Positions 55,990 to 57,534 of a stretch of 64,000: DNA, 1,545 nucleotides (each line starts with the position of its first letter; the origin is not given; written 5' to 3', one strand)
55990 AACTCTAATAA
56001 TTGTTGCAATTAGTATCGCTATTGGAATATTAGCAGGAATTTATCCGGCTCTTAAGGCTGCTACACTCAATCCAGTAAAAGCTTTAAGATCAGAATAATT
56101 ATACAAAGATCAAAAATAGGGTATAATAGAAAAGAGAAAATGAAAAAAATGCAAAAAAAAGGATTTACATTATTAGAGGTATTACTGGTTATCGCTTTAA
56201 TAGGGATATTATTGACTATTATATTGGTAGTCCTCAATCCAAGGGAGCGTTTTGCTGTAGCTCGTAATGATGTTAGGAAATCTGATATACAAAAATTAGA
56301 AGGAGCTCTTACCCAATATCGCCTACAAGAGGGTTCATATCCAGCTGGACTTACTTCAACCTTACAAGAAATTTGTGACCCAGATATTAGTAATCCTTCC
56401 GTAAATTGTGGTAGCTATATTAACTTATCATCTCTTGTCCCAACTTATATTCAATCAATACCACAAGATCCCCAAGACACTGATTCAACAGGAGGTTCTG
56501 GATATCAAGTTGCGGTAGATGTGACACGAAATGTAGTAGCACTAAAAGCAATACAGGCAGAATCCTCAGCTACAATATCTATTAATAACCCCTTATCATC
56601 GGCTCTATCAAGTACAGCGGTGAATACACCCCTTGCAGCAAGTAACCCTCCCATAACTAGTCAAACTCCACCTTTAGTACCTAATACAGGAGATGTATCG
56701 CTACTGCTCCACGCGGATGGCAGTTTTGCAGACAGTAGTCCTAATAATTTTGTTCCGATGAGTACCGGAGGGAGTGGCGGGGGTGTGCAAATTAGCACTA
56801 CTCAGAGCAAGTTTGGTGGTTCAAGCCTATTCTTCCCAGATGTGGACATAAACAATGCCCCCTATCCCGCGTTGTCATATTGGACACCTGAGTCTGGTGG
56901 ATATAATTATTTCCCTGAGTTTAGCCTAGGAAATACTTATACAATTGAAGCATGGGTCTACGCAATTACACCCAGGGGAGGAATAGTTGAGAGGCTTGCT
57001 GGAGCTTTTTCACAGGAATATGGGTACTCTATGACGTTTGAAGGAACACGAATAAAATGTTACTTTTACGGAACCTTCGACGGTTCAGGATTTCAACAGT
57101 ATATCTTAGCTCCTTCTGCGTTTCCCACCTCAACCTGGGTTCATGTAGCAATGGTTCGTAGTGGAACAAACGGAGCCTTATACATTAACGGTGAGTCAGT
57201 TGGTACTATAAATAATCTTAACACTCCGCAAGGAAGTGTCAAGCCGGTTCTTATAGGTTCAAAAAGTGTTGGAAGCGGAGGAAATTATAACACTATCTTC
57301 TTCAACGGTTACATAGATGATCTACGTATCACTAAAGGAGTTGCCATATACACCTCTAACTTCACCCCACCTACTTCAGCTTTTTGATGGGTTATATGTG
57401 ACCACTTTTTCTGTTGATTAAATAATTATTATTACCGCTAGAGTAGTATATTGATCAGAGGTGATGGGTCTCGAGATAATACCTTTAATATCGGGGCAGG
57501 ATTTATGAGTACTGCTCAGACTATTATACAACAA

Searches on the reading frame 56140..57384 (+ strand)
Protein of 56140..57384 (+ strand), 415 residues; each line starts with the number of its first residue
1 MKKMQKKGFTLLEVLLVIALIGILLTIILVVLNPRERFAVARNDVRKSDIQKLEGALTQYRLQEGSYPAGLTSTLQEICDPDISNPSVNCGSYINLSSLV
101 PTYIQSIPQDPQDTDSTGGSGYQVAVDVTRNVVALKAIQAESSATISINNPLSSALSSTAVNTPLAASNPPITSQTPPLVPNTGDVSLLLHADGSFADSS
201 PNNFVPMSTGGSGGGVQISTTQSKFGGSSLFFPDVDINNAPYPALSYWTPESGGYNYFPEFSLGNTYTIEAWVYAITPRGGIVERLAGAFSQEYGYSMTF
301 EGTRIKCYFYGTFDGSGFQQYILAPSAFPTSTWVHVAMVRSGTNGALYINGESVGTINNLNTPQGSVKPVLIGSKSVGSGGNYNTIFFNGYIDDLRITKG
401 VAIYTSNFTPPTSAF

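Call 53: search_protein_families(library=pfam, proteins=[window:56140-57384:+], max_evalue=0.001)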
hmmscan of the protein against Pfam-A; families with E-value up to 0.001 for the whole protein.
window:56140-57384:+ (415 aa): 3 families
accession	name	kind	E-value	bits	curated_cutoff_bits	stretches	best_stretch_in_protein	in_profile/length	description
PF13385.13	Laminin_G_3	-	3.7e-20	73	27.6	1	253-399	4-142/151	Concanavalin A-like lectin/glucanases superfamily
PF07963.17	N_methyl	-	6.8e-07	29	21.2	1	4-29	2-27/27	Prokaryotic N-terminal methylation motif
PF08334.16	T2SSG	-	0.00045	20.7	21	0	40-94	8-61/108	Type II secretion system (T2SS), protein G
